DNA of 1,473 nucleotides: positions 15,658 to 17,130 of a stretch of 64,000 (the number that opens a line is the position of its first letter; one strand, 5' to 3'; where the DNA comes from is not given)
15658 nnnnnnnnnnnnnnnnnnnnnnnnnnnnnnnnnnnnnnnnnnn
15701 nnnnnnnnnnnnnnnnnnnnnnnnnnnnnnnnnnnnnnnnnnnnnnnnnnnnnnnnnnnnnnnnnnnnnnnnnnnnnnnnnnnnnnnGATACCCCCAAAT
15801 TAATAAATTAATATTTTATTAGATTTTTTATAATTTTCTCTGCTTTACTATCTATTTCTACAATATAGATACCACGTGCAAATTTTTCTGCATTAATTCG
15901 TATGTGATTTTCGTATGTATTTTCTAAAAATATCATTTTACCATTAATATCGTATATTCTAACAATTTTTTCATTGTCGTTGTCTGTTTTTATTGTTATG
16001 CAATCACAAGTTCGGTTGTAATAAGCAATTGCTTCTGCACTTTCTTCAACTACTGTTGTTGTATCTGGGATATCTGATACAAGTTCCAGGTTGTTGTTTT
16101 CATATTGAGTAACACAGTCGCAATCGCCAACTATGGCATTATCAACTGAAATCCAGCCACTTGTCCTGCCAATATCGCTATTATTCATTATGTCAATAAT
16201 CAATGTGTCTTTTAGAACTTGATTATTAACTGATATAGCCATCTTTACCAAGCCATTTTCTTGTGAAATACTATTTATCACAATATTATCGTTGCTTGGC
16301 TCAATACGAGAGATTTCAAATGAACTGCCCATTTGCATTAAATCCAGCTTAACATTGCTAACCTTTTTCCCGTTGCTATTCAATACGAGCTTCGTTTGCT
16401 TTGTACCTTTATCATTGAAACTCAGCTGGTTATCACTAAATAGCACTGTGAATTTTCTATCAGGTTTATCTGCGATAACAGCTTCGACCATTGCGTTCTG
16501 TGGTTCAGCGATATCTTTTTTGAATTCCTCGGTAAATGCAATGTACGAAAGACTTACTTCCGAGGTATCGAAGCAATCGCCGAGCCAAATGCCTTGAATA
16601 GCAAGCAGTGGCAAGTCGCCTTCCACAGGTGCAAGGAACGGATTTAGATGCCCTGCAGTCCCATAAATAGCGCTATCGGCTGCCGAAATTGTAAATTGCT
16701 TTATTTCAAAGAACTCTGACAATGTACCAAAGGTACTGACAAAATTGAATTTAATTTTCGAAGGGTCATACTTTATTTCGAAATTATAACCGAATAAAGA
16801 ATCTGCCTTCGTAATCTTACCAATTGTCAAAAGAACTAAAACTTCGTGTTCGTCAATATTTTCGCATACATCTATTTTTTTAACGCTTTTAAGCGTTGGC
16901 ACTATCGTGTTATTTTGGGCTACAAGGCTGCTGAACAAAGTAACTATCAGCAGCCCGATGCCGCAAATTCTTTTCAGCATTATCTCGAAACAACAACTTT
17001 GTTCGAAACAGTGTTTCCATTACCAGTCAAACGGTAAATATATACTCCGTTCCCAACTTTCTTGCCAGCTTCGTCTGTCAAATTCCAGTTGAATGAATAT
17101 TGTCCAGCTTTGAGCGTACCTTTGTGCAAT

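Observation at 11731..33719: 22-kb array of six consecutive T9SS cargo genes, including two giants (about 2673 and 1828 aa)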

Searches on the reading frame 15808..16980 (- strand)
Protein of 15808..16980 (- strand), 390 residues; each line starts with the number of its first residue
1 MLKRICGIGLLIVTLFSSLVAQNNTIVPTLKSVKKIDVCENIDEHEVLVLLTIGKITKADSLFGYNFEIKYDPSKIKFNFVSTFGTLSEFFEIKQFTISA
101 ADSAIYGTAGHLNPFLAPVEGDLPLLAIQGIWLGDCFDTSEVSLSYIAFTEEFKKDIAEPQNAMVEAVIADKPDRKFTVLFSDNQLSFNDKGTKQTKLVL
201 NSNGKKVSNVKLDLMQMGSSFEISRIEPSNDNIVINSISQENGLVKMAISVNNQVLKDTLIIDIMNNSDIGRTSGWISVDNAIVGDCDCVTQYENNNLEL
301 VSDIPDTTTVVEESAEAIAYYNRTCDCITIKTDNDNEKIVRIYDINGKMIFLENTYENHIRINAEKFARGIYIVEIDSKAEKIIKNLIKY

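Call 4: search_protein_families(library=pfam, proteins=[window:15808-16980:-], max_evalue=0.01)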
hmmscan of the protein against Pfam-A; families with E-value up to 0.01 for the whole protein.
window:15808-16980:- (390 aa): 1 family
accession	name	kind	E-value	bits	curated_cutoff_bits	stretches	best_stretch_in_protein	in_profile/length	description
PF18962.6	Por_Secre_tail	-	2.9e-09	37.5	27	1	326-388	8-74/75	Secretion system C-terminal sorting domain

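Call 5: search_protein_families(library=ncbifam, proteins=[window:15808-16980:-], max_evalue=0.01)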
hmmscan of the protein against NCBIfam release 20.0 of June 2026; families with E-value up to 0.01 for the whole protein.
window:15808-16980:- (390 aa): 4 families
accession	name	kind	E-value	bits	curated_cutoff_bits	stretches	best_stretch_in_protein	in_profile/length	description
NF038113.1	T9SSA_dep_M36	equivalog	6e-08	31.3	885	1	313-388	790-867/869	T9SS-dependent M36 family metallopeptidase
TIGR04183.1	Por_Secre_tail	domain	8.2e-08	32.1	23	1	330-389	13-71/72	T9SS type A sorting domain-containing protein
NF050177.1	TapA_OM_Porphy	equivalog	0.00035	19.4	500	1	307-388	461-542/544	TapA/TapC family T9SS-dependent outer membrane protein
NF033708.1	T9SS_Cterm_ChiA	domain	0.00072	19.4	40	1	340-385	4-50/55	T9SS sorting signal type C domain-containing protein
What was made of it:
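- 15808..16980 (-): C: 390-aa cargo with a weakly cohesin-like N-terminal domain, conserved cysteines and a CTD. Its start overlaps D's stop by 1 nt. TIGR04183 32.1 bits (call 5).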

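Call 12: find_encoding_contigs(protein=window:15808-16980:-, flank=10000, max_places=6)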
Protein window:15808-16980:- (390 aa): 5 contigs read that carry it; 2 places shown.
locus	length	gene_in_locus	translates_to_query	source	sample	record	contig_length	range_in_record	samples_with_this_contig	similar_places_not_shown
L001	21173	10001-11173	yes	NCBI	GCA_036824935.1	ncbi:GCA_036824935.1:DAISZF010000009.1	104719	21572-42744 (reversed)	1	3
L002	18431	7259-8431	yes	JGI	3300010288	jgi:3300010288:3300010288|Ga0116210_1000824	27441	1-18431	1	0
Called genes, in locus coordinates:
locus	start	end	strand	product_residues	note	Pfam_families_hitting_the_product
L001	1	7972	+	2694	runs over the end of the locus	PF02415:Chlam_PMP (faint), PF14870:PSII_BNR, PF05345:He_PIG (faint), PF13860:FlgD_ig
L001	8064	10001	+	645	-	PF13860:FlgD_ig, PF18962:Por_Secre_tail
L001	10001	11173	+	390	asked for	PF18962:Por_Secre_tail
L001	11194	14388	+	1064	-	PF18962:Por_Secre_tail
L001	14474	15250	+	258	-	PF18962:Por_Secre_tail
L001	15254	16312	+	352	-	PF13641:Glyco_tranf_2_3, PF00535:Glycos_transf_2, PF10111:Glyco_tranf_2_2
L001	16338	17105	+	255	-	-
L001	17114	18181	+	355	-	PF01075:Glyco_transf_9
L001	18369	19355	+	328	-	PF00669:Flagellin_N, PF00700:Flagellin_C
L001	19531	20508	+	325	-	PF00669:Flagellin_N, PF00700:Flagellin_C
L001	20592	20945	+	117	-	PF02561:FliS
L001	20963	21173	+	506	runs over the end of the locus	PF02465:FliD_N, PF07195:FliD_C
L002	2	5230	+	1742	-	?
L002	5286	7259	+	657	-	PF13860:FlgD_ig, PF18962:Por_Secre_tail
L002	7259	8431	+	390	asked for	PF18962:Por_Secre_tail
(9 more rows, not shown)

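Call 30: search_solved_structures(query=A3, max_evalue=1, show_alignments=3)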
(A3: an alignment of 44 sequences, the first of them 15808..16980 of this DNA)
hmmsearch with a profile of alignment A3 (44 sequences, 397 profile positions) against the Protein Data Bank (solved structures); distinct sequences matched with E-value up to 1: 16.
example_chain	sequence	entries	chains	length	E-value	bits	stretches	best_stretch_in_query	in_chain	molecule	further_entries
8glk_D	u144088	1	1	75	2.8e-07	32.9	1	340-396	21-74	Endonuclease I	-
8gl8_D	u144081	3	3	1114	7.5e-06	28.2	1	300-395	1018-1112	RemZ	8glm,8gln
8glj_D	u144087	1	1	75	1e-05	27.8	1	338-396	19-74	Por secretion system C-terminal sorting domain-containing protein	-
5jvk_A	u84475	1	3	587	0.0022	20.1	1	325-396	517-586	Uncharacterized protein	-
8gl6_D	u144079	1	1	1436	0.0029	19.7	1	316-395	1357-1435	RemA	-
7pq4_A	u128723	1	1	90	0.0072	18.4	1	314-396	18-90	Arginine-specific cysteine proteinase (Arg-gingipain)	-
5hfs_A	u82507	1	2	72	0.012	17.6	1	325-396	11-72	Gingipain R2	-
5ag9_A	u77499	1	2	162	0.024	16.7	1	307-396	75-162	Gingipain R2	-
7pzj_A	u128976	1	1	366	0.028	16.5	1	287-393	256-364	Lipase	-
5ag8_A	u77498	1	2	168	0.028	16.5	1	318-396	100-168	GINGIPAIN R2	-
8qb1_A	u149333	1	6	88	0.031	16.3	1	344-396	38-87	Mirolase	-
9x1i_A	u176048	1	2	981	0.032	16.3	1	341-395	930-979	Endo-beta-N-acetylglucosaminidase HS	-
5szo_A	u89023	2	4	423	0.66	11.9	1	142-259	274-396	Protocadherin Gamma B7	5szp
5v5x_A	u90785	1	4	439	0.78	11.7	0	142-259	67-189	MCG133388, isoform CRA_y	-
2xdh_A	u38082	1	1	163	0.82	11.6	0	328-368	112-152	COHESIN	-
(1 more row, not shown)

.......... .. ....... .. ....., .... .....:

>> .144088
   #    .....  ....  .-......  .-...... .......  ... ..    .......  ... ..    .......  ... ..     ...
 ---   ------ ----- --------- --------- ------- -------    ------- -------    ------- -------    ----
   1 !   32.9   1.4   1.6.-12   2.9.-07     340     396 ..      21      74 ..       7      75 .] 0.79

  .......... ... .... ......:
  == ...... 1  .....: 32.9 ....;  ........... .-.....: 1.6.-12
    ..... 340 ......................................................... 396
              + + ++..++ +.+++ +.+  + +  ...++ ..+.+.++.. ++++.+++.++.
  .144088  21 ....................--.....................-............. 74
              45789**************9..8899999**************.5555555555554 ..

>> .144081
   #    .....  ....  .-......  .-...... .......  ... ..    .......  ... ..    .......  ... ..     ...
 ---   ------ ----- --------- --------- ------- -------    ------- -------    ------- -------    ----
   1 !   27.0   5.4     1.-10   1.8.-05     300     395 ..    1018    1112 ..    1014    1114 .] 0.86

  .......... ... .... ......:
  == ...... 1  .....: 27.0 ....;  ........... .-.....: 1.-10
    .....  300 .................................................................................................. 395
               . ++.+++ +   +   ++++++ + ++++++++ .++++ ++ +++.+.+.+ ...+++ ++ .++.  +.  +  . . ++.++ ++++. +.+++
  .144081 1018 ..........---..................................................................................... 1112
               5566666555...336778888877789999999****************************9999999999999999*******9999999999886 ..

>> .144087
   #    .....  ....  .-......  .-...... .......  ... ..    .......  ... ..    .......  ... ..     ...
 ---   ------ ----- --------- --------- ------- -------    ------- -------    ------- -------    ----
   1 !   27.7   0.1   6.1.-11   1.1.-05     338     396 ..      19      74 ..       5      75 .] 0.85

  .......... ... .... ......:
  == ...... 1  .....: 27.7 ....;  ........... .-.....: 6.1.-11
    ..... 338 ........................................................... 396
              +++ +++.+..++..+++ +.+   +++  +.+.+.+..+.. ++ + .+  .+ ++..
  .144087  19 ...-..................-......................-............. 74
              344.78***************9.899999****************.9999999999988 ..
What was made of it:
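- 15808..16980 (-): The CTD profile hits the NucA, RemZ and RemA CTDs (call 30).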

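Call 31: search_protein_families(library=pfam, alignment_id=A3, max_evalue=0.1)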
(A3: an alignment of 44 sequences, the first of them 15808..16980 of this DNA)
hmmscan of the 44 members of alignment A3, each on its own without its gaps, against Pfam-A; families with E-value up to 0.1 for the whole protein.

A. member 1, window:15808-16980:- (390 aa): 2 families
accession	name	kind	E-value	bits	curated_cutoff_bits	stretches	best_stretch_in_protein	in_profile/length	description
PF18962.6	Por_Secre_tail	-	2.9e-09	37.5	27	1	326-388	8-74/75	Secretion system C-terminal sorting domain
PF13585.12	CHU_C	-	0.027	15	27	1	326-378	16-72/86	CHU_C Type IX secretion signal domain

B. families by the number of members that match (of 44 scanned): 18 families
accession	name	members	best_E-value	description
PF18962.6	Por_Secre_tail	29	2.9e-09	Secretion system C-terminal sorting domain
PF13585.12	CHU_C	5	0.0028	CHU_C Type IX secretion signal domain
PF00963.24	Cohesin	4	0.0015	Cohesin domain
PF14652.11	DUF4457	1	0.00057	Domain of unknown function (DUF4457)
PF16017.11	BTB_3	1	0.0024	BTB/POZ domain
PF10374.15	EST1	1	0.006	Telomerase activating protein Est1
PF06471.18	CoV_ExoN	1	0.007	Coronavirus proofreading exoribonuclease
PF21709.3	ABC_C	1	0.0076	Emaravirus ABC_C protein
PF15587.11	Imm9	1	0.014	Immunity protein 9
PF14186.12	Aida_C2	1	0.016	Axin interactor dorsalisation-associated protein, C-terminal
PF23623.1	GBD_IRG7_N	1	0.021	IRG7 N-terminal galactose binding domain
PF14166.11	YueH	1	0.025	YueH-like protein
PF14277.12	DUF4364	1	0.035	Domain of unknown function (DUF4364)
PF23926.2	LtfC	1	0.037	LtfC-like, beta-sandwich domain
PF11589.14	DUF3244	1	0.053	Domain of unknown function (DUF3244)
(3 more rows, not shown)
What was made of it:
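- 15808..16980 (-): Cohesin PF00963 in 4 of 44 orthologues, best E 1.5e-3 (call 31).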
